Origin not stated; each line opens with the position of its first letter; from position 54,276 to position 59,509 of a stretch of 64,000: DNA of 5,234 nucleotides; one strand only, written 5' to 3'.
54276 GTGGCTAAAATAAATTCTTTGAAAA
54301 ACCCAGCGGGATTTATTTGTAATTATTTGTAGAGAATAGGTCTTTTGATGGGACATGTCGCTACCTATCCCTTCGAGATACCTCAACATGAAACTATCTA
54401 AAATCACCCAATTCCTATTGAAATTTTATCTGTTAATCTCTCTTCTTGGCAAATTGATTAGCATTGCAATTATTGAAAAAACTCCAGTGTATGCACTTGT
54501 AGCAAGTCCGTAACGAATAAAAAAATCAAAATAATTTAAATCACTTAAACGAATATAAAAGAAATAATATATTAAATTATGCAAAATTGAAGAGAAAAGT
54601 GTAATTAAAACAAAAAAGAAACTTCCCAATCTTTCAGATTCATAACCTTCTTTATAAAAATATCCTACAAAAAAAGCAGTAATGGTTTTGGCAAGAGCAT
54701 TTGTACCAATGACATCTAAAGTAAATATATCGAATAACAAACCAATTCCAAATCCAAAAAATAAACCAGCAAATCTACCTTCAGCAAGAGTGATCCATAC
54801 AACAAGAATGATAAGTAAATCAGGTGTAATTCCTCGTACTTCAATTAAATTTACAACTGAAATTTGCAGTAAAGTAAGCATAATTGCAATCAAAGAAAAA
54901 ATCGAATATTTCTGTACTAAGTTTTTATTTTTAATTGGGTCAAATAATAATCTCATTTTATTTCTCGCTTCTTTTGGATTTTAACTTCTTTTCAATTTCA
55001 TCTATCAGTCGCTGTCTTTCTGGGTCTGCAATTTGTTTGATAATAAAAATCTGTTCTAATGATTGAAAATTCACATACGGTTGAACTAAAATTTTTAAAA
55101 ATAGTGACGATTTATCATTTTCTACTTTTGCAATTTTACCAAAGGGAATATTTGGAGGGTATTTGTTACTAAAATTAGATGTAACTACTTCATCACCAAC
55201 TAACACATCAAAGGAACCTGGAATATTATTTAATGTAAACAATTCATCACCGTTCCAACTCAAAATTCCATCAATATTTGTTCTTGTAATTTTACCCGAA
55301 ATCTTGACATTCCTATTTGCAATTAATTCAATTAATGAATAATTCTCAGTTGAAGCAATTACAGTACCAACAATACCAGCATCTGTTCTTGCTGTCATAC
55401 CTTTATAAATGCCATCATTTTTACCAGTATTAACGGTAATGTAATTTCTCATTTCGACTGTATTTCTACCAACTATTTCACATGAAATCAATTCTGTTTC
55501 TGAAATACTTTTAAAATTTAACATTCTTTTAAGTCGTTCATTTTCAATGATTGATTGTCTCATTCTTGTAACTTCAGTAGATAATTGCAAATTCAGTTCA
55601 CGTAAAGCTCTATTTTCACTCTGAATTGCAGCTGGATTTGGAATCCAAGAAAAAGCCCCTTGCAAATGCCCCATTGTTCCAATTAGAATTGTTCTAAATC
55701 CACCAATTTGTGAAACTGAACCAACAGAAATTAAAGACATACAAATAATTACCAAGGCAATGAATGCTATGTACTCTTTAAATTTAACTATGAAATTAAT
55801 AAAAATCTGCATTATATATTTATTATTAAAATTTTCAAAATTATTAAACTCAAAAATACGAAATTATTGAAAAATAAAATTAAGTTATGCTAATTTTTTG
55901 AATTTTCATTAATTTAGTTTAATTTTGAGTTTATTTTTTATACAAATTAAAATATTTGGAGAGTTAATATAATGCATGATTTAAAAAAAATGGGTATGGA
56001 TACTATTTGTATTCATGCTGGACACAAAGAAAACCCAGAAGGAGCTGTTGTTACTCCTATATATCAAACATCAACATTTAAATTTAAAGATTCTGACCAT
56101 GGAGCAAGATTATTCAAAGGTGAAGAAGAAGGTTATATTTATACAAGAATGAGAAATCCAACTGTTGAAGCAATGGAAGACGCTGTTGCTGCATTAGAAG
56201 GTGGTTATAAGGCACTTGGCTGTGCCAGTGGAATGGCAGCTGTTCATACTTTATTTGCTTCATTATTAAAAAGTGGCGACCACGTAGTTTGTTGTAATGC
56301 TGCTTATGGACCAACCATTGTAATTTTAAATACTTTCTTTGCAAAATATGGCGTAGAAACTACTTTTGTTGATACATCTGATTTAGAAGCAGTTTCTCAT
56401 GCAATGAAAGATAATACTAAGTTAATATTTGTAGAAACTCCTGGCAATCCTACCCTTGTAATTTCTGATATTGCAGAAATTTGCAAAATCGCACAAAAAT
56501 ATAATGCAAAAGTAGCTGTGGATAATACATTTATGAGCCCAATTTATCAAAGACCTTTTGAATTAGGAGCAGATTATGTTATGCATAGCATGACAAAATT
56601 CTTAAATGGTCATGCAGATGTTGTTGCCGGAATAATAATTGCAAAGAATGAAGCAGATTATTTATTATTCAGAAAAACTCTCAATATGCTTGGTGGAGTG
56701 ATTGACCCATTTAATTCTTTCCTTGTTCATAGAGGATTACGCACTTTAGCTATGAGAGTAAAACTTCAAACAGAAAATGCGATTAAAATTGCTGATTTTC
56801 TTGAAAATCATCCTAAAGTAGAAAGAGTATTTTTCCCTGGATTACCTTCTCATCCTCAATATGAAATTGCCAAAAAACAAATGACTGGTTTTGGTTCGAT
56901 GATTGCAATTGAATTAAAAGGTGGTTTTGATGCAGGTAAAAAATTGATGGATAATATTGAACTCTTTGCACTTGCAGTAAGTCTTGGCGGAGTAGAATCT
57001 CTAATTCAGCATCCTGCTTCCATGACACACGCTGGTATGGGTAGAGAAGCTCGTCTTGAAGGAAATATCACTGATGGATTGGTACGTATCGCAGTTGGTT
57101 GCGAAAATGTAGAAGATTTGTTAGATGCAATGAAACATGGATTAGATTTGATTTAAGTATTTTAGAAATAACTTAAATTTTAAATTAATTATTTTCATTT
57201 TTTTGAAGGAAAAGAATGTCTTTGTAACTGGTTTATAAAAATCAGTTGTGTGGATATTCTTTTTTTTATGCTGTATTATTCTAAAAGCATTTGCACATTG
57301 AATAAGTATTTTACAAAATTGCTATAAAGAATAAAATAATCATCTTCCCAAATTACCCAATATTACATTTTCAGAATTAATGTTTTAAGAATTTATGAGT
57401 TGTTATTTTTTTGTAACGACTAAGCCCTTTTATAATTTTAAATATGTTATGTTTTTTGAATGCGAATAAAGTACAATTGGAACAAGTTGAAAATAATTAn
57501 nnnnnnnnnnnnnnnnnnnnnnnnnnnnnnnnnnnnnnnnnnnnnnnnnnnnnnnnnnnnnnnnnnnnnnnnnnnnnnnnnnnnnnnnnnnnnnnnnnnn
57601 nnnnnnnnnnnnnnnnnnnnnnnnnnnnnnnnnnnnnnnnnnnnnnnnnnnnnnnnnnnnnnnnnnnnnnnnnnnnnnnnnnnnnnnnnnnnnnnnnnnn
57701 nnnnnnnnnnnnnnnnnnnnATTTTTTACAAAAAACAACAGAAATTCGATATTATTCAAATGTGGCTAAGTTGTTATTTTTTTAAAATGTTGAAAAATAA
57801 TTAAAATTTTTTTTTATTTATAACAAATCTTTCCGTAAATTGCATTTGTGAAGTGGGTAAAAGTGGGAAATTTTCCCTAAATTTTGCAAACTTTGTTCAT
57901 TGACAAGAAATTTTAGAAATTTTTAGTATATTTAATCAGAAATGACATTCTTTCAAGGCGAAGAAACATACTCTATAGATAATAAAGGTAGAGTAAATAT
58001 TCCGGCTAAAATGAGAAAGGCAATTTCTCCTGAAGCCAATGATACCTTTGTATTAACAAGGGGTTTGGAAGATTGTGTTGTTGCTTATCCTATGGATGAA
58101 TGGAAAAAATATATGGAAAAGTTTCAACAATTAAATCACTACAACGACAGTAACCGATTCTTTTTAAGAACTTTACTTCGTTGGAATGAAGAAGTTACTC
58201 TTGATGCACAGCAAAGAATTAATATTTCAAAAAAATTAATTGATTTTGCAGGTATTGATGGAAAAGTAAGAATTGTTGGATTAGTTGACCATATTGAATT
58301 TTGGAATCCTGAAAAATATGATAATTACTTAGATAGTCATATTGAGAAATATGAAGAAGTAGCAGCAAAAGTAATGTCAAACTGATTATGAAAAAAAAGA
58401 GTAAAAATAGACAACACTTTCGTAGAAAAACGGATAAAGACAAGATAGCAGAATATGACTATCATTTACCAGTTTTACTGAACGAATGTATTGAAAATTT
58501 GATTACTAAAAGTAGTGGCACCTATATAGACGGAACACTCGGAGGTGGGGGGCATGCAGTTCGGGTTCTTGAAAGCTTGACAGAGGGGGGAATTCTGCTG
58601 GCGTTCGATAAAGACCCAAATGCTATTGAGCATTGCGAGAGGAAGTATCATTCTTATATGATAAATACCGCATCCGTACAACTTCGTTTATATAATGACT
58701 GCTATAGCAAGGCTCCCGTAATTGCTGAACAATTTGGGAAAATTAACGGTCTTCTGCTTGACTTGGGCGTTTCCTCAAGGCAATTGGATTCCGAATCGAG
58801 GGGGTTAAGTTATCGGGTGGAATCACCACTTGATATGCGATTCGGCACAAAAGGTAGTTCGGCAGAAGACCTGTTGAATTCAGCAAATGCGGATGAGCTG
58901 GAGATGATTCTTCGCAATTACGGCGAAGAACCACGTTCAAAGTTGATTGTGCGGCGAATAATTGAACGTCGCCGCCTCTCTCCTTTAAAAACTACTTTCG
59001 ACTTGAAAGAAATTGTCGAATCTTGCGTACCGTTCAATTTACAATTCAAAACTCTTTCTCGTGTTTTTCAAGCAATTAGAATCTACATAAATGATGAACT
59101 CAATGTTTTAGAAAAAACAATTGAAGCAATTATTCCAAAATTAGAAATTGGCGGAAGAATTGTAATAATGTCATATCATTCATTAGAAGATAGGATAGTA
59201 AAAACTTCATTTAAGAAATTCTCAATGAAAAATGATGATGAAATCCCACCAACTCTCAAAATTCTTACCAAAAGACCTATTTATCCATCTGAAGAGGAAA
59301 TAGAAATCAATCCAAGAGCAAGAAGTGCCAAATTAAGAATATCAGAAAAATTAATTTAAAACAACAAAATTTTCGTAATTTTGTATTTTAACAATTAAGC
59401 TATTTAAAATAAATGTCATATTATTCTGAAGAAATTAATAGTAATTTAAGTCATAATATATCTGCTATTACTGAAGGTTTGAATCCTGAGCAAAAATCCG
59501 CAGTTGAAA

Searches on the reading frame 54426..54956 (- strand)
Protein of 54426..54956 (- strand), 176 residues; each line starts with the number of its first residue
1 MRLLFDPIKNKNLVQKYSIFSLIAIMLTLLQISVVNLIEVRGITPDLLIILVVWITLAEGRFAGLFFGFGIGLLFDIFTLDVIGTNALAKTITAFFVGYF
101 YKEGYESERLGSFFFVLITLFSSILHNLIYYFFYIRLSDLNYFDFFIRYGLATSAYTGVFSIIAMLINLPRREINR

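Call 36: search_protein_families(library=pfam, proteins=[window:54426-54956:-], max_evalue=0.001)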
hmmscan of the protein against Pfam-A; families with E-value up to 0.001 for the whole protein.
window:54426-54956:- (176 aa): 1 family
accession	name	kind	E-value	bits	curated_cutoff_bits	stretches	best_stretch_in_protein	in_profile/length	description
PF04093.17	MreD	-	1.1e-07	32.6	24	1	19-163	10-146/158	rod shape-determining protein MreD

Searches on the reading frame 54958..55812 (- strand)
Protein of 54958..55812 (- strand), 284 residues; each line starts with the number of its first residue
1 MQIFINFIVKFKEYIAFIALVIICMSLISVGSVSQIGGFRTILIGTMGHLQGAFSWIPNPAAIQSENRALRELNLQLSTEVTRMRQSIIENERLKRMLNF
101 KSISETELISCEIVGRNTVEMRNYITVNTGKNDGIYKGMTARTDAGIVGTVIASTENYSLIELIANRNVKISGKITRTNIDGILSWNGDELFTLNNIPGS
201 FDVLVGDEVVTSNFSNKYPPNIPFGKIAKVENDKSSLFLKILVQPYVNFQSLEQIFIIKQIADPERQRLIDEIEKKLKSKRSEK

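Call 30: search_protein_families(library=ncbifam, proteins=[window:54958-55812:-], max_evalue=1e-10)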
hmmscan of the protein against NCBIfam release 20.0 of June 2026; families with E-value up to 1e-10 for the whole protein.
window:54958-55812:- (284 aa): 14 families
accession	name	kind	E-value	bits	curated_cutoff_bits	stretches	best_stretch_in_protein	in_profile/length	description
NF010532.0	PRK13922.9-3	equivalog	4.7e-56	189.9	243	1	1-276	1-278/280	rod shape-determining protein MreC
TIGR00219.1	mreC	equivalog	8.4e-38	130.1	92.75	1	49-262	57-275/283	rod shape-determining protein MreC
NF010527.0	PRK13922.6-2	equivalog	8.4e-30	103.8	289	1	48-237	34-224/249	rod shape-determining protein MreC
NF010519.0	PRK13922.13-4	equivalog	3.5e-27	95.6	505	1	25-278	37-292/406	rod shape-determining protein MreC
NF010524.0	PRK13922.14-4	equivalog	2.1e-25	89.4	332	1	58-259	65-269/270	rod shape-determining protein MreC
NF010513.0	PRK13922.12-3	equivalog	5.4e-22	78.5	380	1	63-276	85-297/305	rod shape-determining protein MreC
NF010510.0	PRK13922.11-5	equivalog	7.6e-21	74.5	415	1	18-258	12-270/334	rod shape-determining protein MreC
NF010520.0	PRK13922.13-5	equivalog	6.4e-19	68.3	343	1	49-260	53-262/263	rod shape-determining protein MreC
NF010512.0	PRK13922.12-1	equivalog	8.2e-19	67.9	336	1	56-258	69-265/287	rod shape-determining protein MreC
NF010514.0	PRK13922.12-4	equivalog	2e-18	66.6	337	1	9-250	24-261/276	rod shape-determining protein MreC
NF010536.0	PRK13923.2-1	equivalog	3.9e-15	56.1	271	1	83-278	9-206/210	putative spore coat protein regulator protein YlbO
NF010533.0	PRK13922.9-5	equivalog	5e-14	52.1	384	1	63-233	85-255/345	rod shape-determining protein MreC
NF010507.0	PRK13922.10-6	equivalog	1.2e-12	48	219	1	63-260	64-250/252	rod shape-determining protein MreC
NF010518.0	PRK13922.13-3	equivalog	1.9e-12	47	385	1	50-258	66-290/295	rod shape-determining protein MreC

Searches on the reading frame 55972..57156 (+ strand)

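Call 30: search_protein_families(library=ncbifam, proteins=[window:55972-57156:+], max_evalue=1e-10)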
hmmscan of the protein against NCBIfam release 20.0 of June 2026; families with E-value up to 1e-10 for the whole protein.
window:55972-57156:+ (394 aa): 43 families (the best 25 are shown)
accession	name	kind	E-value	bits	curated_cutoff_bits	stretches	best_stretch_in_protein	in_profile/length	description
NF004876.0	PRK06234.1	subfamily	2.2e-146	487.9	666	1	1-394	1-398/400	methionine gamma-lyase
TIGR01328.1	met_gam_lyase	equivalog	4.9e-138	460.2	549.7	1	7-392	2-389/391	methionine gamma-lyase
NF005695.0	PRK07503.1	equivalog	2.8e-131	437.9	666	1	5-392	6-395/403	methionine gamma-lyase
NF005871.0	PRK07811.1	equivalog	1.3e-126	422.3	513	1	4-392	8-387/389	cystathionine gamma-synthase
NF006003.0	PRK08133.1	equivalog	5.7e-124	413.8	522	1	3-392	6-395/396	O-succinylhomoserine sulfhydrylase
TIGR01325.1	O_suc_HS_sulf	equivalog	1.5e-119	399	510.05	1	10-391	1-380/380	O-succinylhomoserine sulfhydrylase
TIGR02080.1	O_succ_thio_ly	equivalog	1.8e-118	395.6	504.55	1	10-392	5-380/382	cystathionine gamma-synthase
NF005810.0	PRK07671.1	equivalog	3.4e-118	395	594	1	9-391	3-376/377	bifunctional cystathionine gamma-lyase/homocysteine desulfhydrase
NF004821.0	PRK06176.1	equivalog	3.4e-118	394.8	642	1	7-392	1-377/380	cystathionine gamma-synthase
NF005263.0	PRK06767.1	equivalog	5.8e-118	394.3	617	1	5-392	2-384/392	methionine gamma-lyase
NF005976.0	PRK08064.1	equivalog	1.5e-116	389.6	627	1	6-393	4-382/390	cystathionine beta-lyase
TIGR01326.1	OAH_OAS_sulfhy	subfamily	2.1e-114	382.5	495.1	2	9-230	2-224/418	O-acetylhomoserine aminocarboxypropyltransferase/cysteine synthase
NF006096.0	PRK08248.1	equivalog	6.3e-108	361.2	726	2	3-230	3-231/431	homocysteine synthase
NF006097.0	PRK08249.1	equivalog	9.1e-108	360.1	600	1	3-392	5-394/402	cystathionine gamma-synthase family protein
NF005696.0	PRK07504.1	equivalog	1.4e-106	356.7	675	1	6-392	8-394/397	O-succinylhomoserine sulfhydrylase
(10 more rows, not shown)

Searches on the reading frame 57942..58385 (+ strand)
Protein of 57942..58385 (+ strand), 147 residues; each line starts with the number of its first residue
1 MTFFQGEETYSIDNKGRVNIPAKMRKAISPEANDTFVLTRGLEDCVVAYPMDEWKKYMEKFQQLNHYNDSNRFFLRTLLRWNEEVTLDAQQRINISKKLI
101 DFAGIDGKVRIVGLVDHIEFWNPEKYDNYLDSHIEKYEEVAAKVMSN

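Call 30: search_protein_families(library=ncbifam, proteins=[window:57942-58385:+], max_evalue=1e-10)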
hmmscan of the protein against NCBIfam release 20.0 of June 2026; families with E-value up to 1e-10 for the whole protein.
window:57942-58385:+ (147 aa): 5 families
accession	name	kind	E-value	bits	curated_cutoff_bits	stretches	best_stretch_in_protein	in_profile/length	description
TIGR00242.1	TIGR00242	equivalog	4.4e-35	120.7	98.35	1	4-144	2-139/144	division/cell wall cluster transcriptional repressor MraZ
NF001483.0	PRK00326.3-5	equivalog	1e-23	84.3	239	1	4-133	3-134/155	division/cell wall cluster transcriptional repressor MraZ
NF001476.0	PRK00326.2-2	equivalog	1.3e-23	83.4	162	1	1-130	2-139/163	division/cell wall cluster transcriptional repressor MraZ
NF001482.0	PRK00326.3-4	equivalog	1.6e-17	63.7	168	1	4-138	2-149/160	division/cell wall cluster transcriptional repressor MraZ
NF001477.0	PRK00326.2-4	equivalog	2.4e-16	60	162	1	1-128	1-129/155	division/cell wall cluster transcriptional repressor MraZ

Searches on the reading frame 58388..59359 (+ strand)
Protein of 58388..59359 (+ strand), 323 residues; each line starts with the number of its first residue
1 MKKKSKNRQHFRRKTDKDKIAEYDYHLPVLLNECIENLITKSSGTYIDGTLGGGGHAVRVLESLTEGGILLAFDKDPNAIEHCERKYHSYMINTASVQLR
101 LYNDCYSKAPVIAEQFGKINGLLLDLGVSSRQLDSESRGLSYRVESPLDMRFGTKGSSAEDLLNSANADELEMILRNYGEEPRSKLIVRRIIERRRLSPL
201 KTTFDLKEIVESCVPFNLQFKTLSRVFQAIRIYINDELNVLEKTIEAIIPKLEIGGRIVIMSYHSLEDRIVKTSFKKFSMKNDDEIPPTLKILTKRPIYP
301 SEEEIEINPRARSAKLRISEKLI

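Call 30: search_protein_families(library=ncbifam, proteins=[window:58388-59359:+], max_evalue=1e-10)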
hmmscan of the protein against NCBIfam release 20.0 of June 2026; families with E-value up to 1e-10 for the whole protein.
window:58388-59359:+ (323 aa): 1 family
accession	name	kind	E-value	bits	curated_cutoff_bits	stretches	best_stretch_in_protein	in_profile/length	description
TIGR00006.1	TIGR00006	equivalog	4.6e-88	295.6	154.3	1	24-321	5-309/310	16S rRNA (cytosine(1402)-N(4))-methyltransferase RsmH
